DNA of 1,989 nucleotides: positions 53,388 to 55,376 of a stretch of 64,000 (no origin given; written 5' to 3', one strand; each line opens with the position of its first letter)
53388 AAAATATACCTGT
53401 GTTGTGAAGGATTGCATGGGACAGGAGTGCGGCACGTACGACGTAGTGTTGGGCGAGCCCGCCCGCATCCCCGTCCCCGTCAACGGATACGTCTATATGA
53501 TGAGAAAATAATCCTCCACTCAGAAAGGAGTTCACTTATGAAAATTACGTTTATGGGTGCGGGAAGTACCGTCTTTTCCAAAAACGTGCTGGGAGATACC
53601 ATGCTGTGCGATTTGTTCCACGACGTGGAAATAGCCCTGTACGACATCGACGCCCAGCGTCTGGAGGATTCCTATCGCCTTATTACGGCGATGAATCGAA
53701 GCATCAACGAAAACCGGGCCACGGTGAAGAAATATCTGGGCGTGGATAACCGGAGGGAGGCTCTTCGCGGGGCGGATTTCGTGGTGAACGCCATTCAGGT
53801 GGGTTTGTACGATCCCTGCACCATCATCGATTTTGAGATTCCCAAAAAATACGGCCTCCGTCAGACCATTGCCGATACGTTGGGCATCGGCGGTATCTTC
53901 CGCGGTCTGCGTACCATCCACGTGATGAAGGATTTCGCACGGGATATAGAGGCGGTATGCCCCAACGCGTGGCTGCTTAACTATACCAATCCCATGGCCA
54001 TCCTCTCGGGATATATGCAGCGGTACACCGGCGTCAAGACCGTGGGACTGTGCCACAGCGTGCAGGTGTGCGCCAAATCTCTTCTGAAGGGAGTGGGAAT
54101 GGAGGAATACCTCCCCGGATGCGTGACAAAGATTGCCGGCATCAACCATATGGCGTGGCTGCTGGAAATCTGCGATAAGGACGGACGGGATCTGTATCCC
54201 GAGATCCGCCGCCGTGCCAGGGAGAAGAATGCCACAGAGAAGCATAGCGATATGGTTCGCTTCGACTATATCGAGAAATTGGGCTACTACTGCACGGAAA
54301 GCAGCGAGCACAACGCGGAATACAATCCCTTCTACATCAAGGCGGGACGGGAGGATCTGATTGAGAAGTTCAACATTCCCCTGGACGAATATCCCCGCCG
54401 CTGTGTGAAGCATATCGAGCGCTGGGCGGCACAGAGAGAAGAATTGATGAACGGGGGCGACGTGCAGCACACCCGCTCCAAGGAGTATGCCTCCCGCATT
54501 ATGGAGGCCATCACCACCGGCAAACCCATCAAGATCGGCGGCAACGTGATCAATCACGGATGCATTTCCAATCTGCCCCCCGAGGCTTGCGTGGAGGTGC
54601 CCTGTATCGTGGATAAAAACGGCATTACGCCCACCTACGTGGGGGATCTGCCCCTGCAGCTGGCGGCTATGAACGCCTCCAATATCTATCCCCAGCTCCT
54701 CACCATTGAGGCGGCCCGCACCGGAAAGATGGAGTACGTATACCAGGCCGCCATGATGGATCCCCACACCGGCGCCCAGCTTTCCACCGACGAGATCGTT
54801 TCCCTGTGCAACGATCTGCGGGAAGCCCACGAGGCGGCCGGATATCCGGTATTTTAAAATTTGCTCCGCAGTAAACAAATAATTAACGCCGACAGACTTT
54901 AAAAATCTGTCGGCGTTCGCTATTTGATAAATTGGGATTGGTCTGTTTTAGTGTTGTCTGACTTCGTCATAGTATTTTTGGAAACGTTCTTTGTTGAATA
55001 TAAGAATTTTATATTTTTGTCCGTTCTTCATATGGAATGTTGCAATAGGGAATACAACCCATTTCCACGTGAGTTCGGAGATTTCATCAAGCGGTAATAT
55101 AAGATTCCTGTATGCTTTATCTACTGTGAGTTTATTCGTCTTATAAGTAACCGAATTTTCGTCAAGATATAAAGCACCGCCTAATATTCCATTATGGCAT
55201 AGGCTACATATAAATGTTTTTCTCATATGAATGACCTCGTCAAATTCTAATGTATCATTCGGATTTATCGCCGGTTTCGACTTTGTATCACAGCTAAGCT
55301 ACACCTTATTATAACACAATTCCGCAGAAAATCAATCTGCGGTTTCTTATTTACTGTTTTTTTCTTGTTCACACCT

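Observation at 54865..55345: Second AT-rich orphan-gene cassette shares terminator, boundary 11-mer, promoter and leader with the cassette at 25.8-26.65 kb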

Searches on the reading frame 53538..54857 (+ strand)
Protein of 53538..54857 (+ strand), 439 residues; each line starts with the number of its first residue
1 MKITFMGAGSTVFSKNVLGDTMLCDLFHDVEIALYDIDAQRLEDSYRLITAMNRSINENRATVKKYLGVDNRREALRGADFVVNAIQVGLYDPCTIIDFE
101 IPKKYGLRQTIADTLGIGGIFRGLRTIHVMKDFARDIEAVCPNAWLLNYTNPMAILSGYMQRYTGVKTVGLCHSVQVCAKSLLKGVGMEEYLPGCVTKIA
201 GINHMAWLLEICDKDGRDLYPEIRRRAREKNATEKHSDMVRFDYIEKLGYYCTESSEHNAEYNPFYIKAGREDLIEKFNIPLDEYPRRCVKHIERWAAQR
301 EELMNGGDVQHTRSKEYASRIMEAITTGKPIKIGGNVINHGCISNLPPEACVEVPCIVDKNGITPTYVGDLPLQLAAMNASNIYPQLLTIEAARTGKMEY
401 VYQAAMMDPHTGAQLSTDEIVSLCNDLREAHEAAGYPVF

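Call 32: find_encoding_contigs(protein=window:53538-54857:+, flank=2500, max_places=10)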
Protein window:53538-54857:+ (439 aa): 3 contigs read that carry it; 3 places shown.
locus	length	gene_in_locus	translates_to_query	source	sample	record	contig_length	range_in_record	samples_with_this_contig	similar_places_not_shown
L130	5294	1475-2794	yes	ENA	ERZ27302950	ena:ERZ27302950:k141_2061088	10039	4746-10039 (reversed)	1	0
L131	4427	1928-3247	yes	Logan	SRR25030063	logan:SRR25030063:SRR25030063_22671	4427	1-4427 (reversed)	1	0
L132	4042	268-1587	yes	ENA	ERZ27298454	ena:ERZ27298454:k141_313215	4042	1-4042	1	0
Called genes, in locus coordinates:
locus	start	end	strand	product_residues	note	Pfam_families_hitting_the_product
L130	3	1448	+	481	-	?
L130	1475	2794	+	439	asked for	PF02056:Glyco_hydro_4, PF11975:Glyco_hydro_4C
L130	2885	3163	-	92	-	-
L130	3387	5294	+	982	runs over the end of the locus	PF00082:Peptidase_S8, PF02225:PA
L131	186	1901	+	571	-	PF01055:Glyco_hydro_31_2nd (weak), PF02065:Melibiase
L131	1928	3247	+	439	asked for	PF02056:Glyco_hydro_4, PF11975:Glyco_hydro_4C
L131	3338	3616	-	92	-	-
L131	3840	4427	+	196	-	?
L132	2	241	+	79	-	?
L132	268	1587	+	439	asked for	PF02056:Glyco_hydro_4, PF11975:Glyco_hydro_4C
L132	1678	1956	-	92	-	-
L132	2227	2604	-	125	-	PF04480:DUF559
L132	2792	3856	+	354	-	PF00082:Peptidase_S8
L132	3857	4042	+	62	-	?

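Call 33: find_related_loci(query=window:53538-54854:+, collection=metagenome_contigs, flank=3000)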
Query window:53538-54854:+ (439 aa) in metagenome_contigs; peptide patterns used: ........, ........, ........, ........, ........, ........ (x = any residue, [..] = any of these).
600 stretches matched a pattern (row limit reached: there are more); 592 encode a relative of the query (tblastn E <= 1e-3); the best 80 are kept; 80 distinct loci.
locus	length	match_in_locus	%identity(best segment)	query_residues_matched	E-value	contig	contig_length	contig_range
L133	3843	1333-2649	77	1-439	0e+0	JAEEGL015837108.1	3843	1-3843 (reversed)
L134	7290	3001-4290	70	2-431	0e+0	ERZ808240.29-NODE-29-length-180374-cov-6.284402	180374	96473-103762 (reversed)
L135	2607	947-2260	69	1-439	0e+0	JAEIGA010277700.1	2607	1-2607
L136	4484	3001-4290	70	2-431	0e+0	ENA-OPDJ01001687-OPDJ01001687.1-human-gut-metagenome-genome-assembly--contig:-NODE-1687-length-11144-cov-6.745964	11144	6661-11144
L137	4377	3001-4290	69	2-431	0e+0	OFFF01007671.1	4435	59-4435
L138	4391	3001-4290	70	2-431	0e+0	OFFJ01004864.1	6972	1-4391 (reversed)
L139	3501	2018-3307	70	2-431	0e+0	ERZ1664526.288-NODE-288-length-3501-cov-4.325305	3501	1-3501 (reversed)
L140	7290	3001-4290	70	2-431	0e+0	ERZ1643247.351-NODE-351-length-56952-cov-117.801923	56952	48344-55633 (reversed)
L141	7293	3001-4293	70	1-431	0e+0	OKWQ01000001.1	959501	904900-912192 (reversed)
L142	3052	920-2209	70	2-431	0e+0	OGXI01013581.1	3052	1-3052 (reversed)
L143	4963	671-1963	69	1-431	0e+0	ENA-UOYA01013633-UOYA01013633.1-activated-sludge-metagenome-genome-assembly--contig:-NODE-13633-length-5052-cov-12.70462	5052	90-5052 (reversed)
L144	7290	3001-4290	70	2-431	0e+0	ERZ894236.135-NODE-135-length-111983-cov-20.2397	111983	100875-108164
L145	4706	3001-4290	69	2-431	0e+0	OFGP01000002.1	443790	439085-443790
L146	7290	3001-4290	70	2-431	0e+0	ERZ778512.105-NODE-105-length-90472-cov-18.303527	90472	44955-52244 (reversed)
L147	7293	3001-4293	69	1-431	0e+0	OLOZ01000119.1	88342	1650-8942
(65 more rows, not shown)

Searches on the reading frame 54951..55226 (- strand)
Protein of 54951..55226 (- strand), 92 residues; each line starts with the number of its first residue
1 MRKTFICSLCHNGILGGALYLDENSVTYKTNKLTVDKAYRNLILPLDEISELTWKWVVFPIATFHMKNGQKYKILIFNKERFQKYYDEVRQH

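Call 16: search_protein_families(library=ncbifam, proteins=[window:54951-55226:-], max_evalue=0.1)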
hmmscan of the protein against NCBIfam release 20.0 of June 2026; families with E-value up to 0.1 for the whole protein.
seq(92 aa): 1 family
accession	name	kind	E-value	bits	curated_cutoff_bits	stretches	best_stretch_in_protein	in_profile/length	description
NF000322.2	blaCcrA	exception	0.063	12.8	550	1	3-48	93-137/249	CfiA family subclass B1 metallo-beta-lactamase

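Call 18: search_protein_families(library=pfam, proteins=[window:54951-55226:-], max_evalue=0.1)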
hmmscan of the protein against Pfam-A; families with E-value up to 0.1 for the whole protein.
seq(92 aa): 1 family
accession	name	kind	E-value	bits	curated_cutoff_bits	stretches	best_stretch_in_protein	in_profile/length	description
PF02893.26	GRAM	-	0.021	15.1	23.6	1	3-52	17-63/112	GRAM domain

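Call 19: find_encoding_contigs(protein=window:54951-55226:-, flank=3000, max_places=10)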
Protein seq(92 aa) (92 aa): 20 contigs read that carry it; 10 places shown.
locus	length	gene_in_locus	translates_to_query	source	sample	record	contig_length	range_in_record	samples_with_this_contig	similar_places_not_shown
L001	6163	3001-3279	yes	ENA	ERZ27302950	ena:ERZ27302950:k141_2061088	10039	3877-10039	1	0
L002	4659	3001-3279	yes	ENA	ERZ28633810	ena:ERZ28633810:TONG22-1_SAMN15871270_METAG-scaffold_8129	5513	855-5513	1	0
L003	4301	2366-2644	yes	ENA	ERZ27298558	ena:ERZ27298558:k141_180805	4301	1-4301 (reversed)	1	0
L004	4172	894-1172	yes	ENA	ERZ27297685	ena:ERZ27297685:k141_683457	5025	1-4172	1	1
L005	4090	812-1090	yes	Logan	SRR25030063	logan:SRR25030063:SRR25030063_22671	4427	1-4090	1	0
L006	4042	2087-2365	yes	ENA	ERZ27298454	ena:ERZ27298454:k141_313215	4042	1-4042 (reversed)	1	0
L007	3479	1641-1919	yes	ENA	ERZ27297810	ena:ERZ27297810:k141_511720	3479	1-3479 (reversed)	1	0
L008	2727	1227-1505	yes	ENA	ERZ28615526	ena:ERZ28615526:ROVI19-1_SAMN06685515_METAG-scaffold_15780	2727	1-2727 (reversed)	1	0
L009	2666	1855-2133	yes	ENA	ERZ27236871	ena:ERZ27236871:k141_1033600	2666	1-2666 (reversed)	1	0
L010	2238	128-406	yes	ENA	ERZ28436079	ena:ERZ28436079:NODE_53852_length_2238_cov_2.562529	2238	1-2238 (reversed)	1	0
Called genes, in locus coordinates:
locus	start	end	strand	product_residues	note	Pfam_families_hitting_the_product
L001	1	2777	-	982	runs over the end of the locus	PF00082:Peptidase_S8, PF02225:PA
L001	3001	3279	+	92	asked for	-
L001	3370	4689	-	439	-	PF02056:Glyco_hydro_4, PF11975:Glyco_hydro_4C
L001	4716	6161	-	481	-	?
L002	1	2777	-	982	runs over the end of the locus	PF00082:Peptidase_S8, PF02225:PA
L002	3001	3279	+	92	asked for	-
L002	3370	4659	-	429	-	?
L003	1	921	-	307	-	?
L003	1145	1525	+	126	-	PF11042:DUF2750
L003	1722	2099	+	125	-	PF04480:DUF559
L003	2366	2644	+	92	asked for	-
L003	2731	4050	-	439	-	PF02056:Glyco_hydro_4, PF11975:Glyco_hydro_4C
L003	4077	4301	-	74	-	?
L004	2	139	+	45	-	?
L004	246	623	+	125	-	PF04480:DUF559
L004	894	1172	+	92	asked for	-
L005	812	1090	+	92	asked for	-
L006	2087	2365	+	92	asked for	-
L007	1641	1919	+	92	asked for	-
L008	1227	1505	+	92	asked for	-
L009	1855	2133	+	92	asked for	-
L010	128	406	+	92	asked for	-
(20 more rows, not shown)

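Call 92: search_protein_representatives(protein=window:54951-55226:-)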
Query: 92 residues. Proteins with E-value up to 0.001 (for the whole library): 202; up to 1e-10: 96; up to 1e-30: 5. The best 150 are listed.
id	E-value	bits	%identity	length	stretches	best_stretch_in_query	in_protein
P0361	5.6e-39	148.0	76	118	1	1-91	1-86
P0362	7.2e-39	147.7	70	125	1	3-89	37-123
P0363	8.7e-39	147.4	71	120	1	1-87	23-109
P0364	4.0e-38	145.3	70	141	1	3-88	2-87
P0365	1.1e-34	134.2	70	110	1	3-82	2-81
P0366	3.0e-29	116.9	55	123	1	1-92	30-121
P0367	4.6e-29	116.3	74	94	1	3-68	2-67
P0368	4.9e-29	116.2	55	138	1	1-92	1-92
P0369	5.6e-29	116.0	59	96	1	1-91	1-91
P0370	8.1e-29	115.5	57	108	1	1-87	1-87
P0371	1.5e-28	114.6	55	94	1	1-89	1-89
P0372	4.6e-28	113.1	72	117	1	1-67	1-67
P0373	2.1e-27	111.0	71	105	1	3-68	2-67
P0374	2.2e-27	110.9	55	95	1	1-89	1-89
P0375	5.3e-27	109.7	56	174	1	1-86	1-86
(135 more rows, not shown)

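Call 98: predict_structure(alignment_id=A3)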
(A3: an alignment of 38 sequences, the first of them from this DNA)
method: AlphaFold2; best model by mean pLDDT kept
length: 92 residues; sequences in the alignment: 38
mean_pLDDT: 95.1   pTM: 0.84
mean pLDDT of the five models: 95.1, 94.9, 94.4, 94.4, 94.0
residues with pLDDT >= 90: 85; 70-90: 7; 50-70: 0; < 50: 0
segments of 3 or more residues with pLDDT < 50: none
pLDDT, mean of each block of 10 residues (from residue 1): 93 95 97 92 98 94 98 96 96 82
secondary structure, 60 per line:
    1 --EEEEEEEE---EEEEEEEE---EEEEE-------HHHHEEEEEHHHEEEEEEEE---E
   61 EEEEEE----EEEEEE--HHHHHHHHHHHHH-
elements in order: E3-10 E14-21 E25-29 H37-40 E41-45 E49-56 E60-66 E71-76 H79-91

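Call 101: fold_search(model_id=the predicted structure, library=pdb)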
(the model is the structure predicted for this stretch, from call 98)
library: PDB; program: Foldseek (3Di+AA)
matches with E <= 10: 1108; with E <= 0.001: 12
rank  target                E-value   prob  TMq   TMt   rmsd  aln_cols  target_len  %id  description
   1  5he2_A                3.1e-04  1.00  0.67  0.12   3.6        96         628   12  Bovine GRK2 in complex with Gbetagamma subunits and CCG224406 (released 2016-05-11)
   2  2yf0                  3.4e-04  1.00  0.72  0.16   3.3        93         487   14  Human Myotubularin related protein 6 (MTMR6) (released 2011-04-13)
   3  4mk0_A                4.1e-04  1.00  0.70  0.12   3.3        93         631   12  Crystal structure of G protein-coupled receptor kinase 2 in complex with a a rationally designed paroxetine derivative (released 2014-01-22)
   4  7pwd_A                5.9e-04  1.00  0.68  0.12   3.7        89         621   11  Structure of an inhibited GRK2-G-beta and G-gamma complex (released 2021-10-20)
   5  5wg4_A                5.9e-04  1.00  0.66  0.12   3.1       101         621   13  Human GRK2 in complex with Gbetagamma subunits and CCG257284 (released 2017-12-27)
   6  5wg5_A                6.3e-04  1.00  0.66  0.12   3.7       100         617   13  Human GRK2 in complex with Gbetagamma subunits and CCG224061 (released 2017-12-27)
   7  5he1_A                6.6e-04  1.00  0.66  0.12   3.8       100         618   13  Human GRK2 in complex with Gbetagamma subunits and CCG224062 (released 2016-05-11)
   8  5ukk_A                7.0e-04  1.00  0.59  0.12   4.6       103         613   13  Human GRK2 in complex with human G-beta-gamma subunits and CCG211998 (14ak) (released 2017-04-05)
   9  5he3_A                7.4e-04  1.00  0.67  0.12   3.5        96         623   12  Bovine GRK2 in complex with Gbetagamma subunits and CCG224411 (released 2016-05-11)
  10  6c2y_A                7.8e-04  1.00  0.66  0.12   3.8       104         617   13  Human GRK2 in complex with Gbetagamma subunits and CCG257142 (released 2018-04-25)
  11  3cik_A                9.2e-04  1.00  0.66  0.12   3.6        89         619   11  Human GRK2 in Complex with Gbetagamma subunits (released 2009-02-17)
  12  3gyo                  9.7e-04  1.00  0.73  0.32   2.6        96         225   17  Se-Met Rtt106p (released 2009-12-08)
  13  5umr                  1.1e-03  1.00  0.75  0.70   2.2        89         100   22  Crystal structure of N-terminal domain of human FACT complex subunit SSRP1 (released 2018-01-31)
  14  7k7l_A                1.1e-03  1.00  0.62  0.12   3.7        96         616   12  Structure of a hit for G Protein Coupled Receptor Kinase 2 (GRK2) Inhibitor for the Potential Treatment of Heart Failu (released 2020-10-28)
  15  3pvu_A                1.1e-03  1.00  0.63  0.12   4.1        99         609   14  Bovine GRK2 in complex with Gbetagamma subunits and a selective kinase inhibitor (CMPD101) (released 2011-06-01)
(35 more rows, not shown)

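Call 103: find_encoding_contigs(protein=P0369, flank=1500, max_places=6)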
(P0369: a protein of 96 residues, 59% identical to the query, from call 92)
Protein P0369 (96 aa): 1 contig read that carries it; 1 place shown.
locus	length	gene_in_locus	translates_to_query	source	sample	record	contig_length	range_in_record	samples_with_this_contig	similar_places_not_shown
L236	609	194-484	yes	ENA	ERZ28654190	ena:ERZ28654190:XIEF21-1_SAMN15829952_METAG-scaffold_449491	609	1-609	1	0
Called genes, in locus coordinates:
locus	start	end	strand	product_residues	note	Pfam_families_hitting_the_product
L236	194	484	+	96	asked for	-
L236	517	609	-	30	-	?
